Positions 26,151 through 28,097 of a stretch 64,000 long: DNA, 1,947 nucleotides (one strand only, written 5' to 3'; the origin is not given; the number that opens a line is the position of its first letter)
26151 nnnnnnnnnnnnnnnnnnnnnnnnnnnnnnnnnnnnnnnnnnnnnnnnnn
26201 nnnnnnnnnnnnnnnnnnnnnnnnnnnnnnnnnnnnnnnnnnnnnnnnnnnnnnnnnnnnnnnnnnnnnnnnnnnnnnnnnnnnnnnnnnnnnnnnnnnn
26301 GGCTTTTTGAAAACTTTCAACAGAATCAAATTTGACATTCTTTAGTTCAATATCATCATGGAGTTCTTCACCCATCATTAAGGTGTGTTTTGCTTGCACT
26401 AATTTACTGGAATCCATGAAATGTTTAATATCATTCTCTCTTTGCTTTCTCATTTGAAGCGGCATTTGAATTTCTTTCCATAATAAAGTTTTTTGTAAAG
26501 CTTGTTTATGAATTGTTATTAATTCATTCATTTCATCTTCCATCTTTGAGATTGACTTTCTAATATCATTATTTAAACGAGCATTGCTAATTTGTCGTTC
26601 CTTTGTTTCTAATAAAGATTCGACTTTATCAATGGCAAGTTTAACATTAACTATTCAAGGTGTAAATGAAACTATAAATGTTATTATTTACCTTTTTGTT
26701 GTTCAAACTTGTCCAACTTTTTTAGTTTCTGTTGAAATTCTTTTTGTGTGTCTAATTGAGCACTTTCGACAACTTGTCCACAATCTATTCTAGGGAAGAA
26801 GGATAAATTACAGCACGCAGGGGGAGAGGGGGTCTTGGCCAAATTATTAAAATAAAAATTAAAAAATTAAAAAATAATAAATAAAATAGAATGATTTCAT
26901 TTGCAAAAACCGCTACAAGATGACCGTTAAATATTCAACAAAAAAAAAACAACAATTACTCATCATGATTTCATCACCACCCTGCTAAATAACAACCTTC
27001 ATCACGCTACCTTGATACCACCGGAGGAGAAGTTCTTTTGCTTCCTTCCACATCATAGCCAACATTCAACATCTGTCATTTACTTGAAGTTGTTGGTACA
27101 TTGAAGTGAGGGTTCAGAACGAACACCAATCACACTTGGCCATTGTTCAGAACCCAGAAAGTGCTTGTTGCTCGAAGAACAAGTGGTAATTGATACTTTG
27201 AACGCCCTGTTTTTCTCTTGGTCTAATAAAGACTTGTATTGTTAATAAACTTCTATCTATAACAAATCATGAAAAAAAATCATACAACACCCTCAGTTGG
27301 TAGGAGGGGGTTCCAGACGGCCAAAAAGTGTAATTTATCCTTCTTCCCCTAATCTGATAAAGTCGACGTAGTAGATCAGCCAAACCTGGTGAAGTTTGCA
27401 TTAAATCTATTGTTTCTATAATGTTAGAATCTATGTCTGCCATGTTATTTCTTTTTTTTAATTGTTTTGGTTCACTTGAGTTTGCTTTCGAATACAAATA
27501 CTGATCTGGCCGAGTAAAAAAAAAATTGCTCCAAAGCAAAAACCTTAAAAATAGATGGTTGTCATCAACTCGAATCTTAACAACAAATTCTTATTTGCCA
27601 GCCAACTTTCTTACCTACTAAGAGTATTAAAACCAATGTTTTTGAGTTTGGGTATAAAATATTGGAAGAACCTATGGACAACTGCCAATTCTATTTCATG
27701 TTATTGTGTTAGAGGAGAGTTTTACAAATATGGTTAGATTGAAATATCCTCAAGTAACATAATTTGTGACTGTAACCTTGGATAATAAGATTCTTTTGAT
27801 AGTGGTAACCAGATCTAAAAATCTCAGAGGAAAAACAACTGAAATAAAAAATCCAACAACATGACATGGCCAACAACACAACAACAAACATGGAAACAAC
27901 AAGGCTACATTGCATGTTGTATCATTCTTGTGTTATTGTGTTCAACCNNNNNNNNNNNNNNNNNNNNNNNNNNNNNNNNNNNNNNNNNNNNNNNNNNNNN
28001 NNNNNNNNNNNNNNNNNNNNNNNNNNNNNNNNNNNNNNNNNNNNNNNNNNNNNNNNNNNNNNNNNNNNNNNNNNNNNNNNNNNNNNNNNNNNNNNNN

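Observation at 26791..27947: Compositionally atypical block with mixed inverted and direct short repeats and non-host codon usage, abutting the 36-kb gap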

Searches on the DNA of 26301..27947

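Call 5: search_rna_families(source=window, start=26301, end=27947, threshold=evalue, max_evalue=10, show_alignments=3)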
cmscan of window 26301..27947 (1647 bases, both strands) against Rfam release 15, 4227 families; matches with E-value up to 10: 7.
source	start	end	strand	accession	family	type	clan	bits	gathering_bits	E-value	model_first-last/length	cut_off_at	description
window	26495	26566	-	RF02155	NCRUPAR_2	Gene; lncRNA;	-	26.2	80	2.1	1-99/99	no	Non-protein coding RNA, upstream of F2R/PAR1 conserved region 2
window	26932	26975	-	RF02454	ncr982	Gene; sRNA;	-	21.4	50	3.9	1-79/79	no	Bacillus sRNA ncr982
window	26508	26543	-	RF00348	snoR9_plant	Gene; snRNA; snoRNA; CD-box;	-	19.4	43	5.6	1-129/129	no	Small nucleolar RNA snoR9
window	27141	27278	-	RF00072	SNORA75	Gene; snRNA; snoRNA; HACA-box;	-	18.6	80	8.5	1-134/134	no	Small nucleolar RNA SNORA75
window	26303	26425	-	RF02114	FAM13A-AS1_1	Gene; lncRNA;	-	15.9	70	9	1-118/118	no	FAM13A antisense RNA 1 conserved region 1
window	26709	26791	-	RF02248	Six3os1_3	Gene; lncRNA;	-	15.6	40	0.39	1-75/75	no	Six3os1 conserved region 3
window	26382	26424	+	RF01977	HOTAIRM1_3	Gene; lncRNA;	-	12.8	37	4.7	1-59/59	no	HOX antisense intergenic RNA myeloid 1 conserved region 3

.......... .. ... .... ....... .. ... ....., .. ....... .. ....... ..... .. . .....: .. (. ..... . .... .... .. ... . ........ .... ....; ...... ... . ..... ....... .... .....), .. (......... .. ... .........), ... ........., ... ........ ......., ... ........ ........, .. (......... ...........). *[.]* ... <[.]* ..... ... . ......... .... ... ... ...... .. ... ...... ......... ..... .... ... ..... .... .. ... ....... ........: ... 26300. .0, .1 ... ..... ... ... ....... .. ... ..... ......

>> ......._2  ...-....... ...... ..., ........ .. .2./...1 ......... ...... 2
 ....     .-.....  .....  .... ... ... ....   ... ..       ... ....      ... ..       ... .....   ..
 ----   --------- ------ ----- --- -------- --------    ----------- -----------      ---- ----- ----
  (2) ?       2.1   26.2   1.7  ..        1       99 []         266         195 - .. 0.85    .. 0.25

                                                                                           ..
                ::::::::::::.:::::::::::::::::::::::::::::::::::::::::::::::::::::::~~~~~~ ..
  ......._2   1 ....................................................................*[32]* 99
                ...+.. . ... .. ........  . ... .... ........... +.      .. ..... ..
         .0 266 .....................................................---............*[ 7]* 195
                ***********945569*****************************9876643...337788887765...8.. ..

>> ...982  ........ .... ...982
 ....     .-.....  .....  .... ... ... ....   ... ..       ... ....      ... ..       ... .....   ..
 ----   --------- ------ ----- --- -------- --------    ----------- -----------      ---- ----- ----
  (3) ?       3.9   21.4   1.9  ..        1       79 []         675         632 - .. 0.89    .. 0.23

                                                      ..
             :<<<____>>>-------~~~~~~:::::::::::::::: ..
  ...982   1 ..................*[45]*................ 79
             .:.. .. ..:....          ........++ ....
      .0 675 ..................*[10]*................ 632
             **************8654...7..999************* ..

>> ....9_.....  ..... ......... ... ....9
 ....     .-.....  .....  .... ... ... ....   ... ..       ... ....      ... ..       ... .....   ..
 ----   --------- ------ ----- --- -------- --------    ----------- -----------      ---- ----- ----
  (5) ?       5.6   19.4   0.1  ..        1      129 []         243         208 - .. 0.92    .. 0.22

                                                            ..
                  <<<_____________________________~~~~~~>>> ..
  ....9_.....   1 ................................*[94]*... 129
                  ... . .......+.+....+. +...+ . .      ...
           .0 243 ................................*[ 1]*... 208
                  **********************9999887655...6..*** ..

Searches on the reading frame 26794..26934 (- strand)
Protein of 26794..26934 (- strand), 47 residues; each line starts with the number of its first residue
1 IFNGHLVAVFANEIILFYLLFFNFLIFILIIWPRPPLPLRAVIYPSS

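Call 36: search_protein_families(library=pfam, proteins=[window:26794-26934:-], max_evalue=1)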
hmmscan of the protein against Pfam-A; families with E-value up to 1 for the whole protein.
seq(47 aa): 0 families

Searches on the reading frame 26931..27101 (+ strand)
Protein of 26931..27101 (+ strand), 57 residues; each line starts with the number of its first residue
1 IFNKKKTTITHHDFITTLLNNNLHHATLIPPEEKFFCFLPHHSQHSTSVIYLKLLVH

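Call 36: search_protein_families(library=pfam, proteins=[window:26931-27101:+], max_evalue=1)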
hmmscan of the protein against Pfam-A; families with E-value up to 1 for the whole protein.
seq(57 aa): 0 families

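Call 73: search_protein_representatives(protein=window:26931-27101:+)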
Query: 57 residues. Proteins with E-value up to 0.001 (for the whole library): 1; up to 1e-10: 0; up to 1e-30: 0. The best 1 are listed.
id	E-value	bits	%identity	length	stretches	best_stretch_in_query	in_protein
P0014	2.0e-07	46.5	50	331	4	24-49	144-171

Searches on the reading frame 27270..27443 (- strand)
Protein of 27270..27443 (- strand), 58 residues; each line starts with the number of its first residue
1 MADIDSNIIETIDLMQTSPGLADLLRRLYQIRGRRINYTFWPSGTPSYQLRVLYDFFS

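Call 41: find_encoding_contigs(protein=window:27270-27443:-, flank=10000, max_places=6)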
Protein seq(58 aa) (58 aa): no gene with exactly this product is on record in the collection.
